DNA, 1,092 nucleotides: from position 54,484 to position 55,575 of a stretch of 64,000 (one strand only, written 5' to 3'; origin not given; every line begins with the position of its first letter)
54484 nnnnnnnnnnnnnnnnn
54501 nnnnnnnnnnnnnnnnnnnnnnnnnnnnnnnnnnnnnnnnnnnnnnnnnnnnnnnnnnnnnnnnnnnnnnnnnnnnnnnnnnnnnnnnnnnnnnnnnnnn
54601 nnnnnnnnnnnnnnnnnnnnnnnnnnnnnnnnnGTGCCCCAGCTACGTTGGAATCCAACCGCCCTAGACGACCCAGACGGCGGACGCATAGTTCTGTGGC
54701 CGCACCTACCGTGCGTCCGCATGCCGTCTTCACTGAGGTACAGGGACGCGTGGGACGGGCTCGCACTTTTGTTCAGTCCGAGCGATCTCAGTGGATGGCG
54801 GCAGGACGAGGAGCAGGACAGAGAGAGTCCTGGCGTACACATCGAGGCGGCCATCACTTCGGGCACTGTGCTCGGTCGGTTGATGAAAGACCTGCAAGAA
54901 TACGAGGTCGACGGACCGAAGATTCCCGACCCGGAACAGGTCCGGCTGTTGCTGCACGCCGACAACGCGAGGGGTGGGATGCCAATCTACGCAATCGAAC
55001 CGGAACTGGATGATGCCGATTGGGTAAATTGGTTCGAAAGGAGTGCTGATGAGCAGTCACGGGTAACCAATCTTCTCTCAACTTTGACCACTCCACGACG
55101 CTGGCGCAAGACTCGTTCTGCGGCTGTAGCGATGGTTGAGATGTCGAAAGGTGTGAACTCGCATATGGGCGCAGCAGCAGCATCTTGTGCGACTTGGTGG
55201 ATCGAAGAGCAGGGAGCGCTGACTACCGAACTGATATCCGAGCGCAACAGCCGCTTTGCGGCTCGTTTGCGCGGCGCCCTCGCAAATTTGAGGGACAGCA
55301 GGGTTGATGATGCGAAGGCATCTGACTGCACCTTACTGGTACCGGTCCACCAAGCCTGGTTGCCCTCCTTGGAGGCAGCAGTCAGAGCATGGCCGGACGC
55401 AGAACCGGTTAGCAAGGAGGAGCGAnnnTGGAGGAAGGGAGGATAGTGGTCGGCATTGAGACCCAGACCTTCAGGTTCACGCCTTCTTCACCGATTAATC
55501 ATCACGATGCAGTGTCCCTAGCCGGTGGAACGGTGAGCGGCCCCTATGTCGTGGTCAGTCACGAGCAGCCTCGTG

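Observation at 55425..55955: Divergent two-repeat TBP-fold protein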

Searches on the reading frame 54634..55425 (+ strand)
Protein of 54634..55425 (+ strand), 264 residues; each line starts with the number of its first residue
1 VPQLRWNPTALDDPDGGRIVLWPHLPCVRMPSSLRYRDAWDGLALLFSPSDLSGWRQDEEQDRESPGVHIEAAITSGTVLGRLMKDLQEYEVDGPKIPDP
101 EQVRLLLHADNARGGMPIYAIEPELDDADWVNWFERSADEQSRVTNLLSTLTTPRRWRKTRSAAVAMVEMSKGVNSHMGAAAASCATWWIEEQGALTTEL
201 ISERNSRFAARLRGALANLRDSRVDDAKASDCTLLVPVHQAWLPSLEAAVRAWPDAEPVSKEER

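Call 73: find_homologous_proteins(query=window:54634-55425:+, max_evalue=0.001)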
Query window:54634-55425:+ (264 aa): 170 proteins with E <= 0.001 among 2235 candidates; the best 120 are listed.
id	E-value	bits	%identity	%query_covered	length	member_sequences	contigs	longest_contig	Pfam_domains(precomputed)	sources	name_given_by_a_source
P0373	8.8e-160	548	93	100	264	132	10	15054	-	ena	-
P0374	2.8e-154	530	89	100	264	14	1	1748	-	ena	-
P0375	1.0e-153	528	89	100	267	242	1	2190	-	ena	-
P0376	4.7e-149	513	87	100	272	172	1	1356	-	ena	-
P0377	1.9e-138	478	81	99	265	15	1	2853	-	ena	-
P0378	6.6e-137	473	79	99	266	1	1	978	-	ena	-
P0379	1.3e-136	472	80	99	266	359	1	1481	-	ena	-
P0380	1.6e-136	472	80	99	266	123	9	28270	-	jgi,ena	-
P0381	2.3e-136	471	79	100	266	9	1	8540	-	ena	-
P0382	5.0e-136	470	79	99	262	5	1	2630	-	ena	-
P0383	5.3e-136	470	79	99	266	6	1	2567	-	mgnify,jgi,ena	mgnify:CR=1 FL=1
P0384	2.1e-135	468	77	100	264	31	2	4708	-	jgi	-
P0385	4.8e-135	467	79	99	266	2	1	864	-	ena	-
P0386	4.1e-134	464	78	99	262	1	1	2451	-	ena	-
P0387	1.0e-133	463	77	99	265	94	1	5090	-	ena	-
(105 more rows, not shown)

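Call 76: search_solved_structures(query=A5, max_evalue=10)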
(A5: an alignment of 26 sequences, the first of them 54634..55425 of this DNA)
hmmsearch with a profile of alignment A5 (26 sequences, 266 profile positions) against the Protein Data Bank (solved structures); distinct sequences matched with E-value up to 10: 2.
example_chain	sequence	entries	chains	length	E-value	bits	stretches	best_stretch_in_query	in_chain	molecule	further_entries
5ubp_A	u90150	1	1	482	1.1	11.7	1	85-175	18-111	Leucine permease transcriptional regulator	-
8u8c_A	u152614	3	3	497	1.2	11.6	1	85-175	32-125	Nuclear mRNA export protein SAC3 | Nuclear mRNA export factor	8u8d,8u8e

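Call 81: predict_structure(alignment_id=A6)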
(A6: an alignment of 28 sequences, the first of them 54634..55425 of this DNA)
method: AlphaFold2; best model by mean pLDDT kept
length: 264 residues; sequences in the alignment: 28
mean_pLDDT: 90.1   pTM: 0.89
mean pLDDT of the five models: 90.1, 89.5, 89.2, 89.2, 87.5
residues with pLDDT >= 90: 179; 70-90: 69; 50-70: 16; < 50: 0
segments of 3 or more residues with pLDDT < 50: none
pLDDT, mean of each block of 10 residues (from residue 1): 89 95 94 90 96 90 85 88 94 86 93 91 94 93 68 85 93 90 95 90 97 96 67 95 96 96 83
secondary structure, 60 per line:
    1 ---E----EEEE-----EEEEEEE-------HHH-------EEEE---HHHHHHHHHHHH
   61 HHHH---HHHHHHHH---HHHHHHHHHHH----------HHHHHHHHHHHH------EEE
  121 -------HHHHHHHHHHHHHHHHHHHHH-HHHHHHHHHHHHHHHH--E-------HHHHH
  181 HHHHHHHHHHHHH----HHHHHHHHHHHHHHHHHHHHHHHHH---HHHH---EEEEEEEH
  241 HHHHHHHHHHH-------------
elements in order: E9-12 E18-24 E42-45 H49-64 H68-75 H79-89 H100-111 E118-120 H128-148 H150-165 H176-193 H198-222 H226-229 E233-239 H240-251

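Call 83: fold_search(model_id=the predicted structure, library=pdb)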
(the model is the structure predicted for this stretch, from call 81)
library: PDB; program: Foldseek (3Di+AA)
matches with E <= 10: 69; with E <= 0.001: 0
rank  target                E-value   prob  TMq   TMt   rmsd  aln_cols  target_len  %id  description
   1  5o2d                  3.3e-01  0.18  0.27  0.34  14.5       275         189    7  PARP14 Macrodomain 2 with inhibitor (released 2017-11-08)
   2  6rmr_B                1.1e+00  0.07  0.13  0.10   6.6        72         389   12  Crystal structure of Escherichia coli periplasmic glucose-1-phosphatase H18D mutant (released 2020-05-13)
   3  5aqd_A                1.5e+00  0.06  0.17  0.24  17.3       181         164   14  Crystal structure of Phormidium Phycoerythrin at pH 8.5 (released 2016-06-29)
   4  3q71                  1.7e+00  0.08  0.26  0.31  13.3       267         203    7  Human parp14 (artd8) - macro domain 2 in complex with adenosine-5-diphosphoribose (released 2011-01-26)
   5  8xj4_A                1.8e+00  0.06  0.22  0.18  12.2       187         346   11  Structure of prostatic acid phosphatase in human semen (released 2024-02-28)
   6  1nt4_A                1.8e+00  0.04  0.13  0.10   8.4       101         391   11  Crystal structure of Escherichia coli periplasmic glucose-1-phosphatase H18A mutant complexed with glucose-1-phosphate (released 2004-01-13)
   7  7ajl_AAA              1.9e+00  0.02  0.11  0.10  19.6       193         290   11  Cyrstal structure of CYRI-B/Fam49B (released 2020-11-18)
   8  3qml_C                2.1e+00  0.02  0.10  0.10  17.8       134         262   10  The structural analysis of Sil1-Bip complex reveals the mechanism for Sil1 to function as a novel nucleotide exchange  (released 2011-06-29)
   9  9hqv_Yf               2.2e+00  0.05  0.27  0.17  17.4       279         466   14  Cryo-EM structure of the small subunit of the mitochondrial ribosome from Toxoplasma gondii (released 2025-06-11)
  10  1yd9_C                2.6e+00  0.06  0.25  0.32  14.3       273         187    6  1.6A Crystal Structure of the Non-Histone Domain of the Histone Variant MacroH2A1.1. (released 2005-09-27)
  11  3umk                  3.1e+00  0.01  0.11  0.15  24.2       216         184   12  X-ray structure of the E2 domain of the human amyloid precursor protein (APP) in complex with copper (released 2012-01-25)
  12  3oqv                  3.3e+00  0.02  0.17  0.19  15.8       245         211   13  AlbC, a cyclodipeptide synthase from Streptomyces noursei (released 2011-02-16)
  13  9k86_A                3.7e+00  0.01  0.12  0.14  20.8       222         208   11  Cryo-EM structure of designed zinc-induced filament Fiber-n6-Zn1-HEHE-410 (released 2025-10-29)
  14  6eb6                  3.7e+00  0.01  0.14  0.17  17.7       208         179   13  Crystal structure of BAX W139A monomer (released 2019-04-10)
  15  3qml_D                4.0e+00  0.01  0.09  0.09  19.0       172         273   10  The structural analysis of Sil1-Bip complex reveals the mechanism for Sil1 to function as a novel nucleotide exchange  (released 2011-06-29)
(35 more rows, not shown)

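Call 85: search_protein_families(library=pfam, alignment_id=A6, max_evalue=1)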
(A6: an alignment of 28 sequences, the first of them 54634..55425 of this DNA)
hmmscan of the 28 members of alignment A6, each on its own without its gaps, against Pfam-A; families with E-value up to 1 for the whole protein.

A. member 1, window:54634-55425:+ (264 aa): 0 families

B. families by the number of members that match (of 28 scanned): 4 families
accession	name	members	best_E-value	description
PF19713.4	DUF6208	1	0.032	Family of unknown function (DUF6208)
PF24831.1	DUF7715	1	0.12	Domain of unknown function (DUF7715)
PF16018.10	Anillin_N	1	0.22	Anillin N-terminus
PF18356.7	DUF5608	1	0.26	Domain of unknown function (DUF5608)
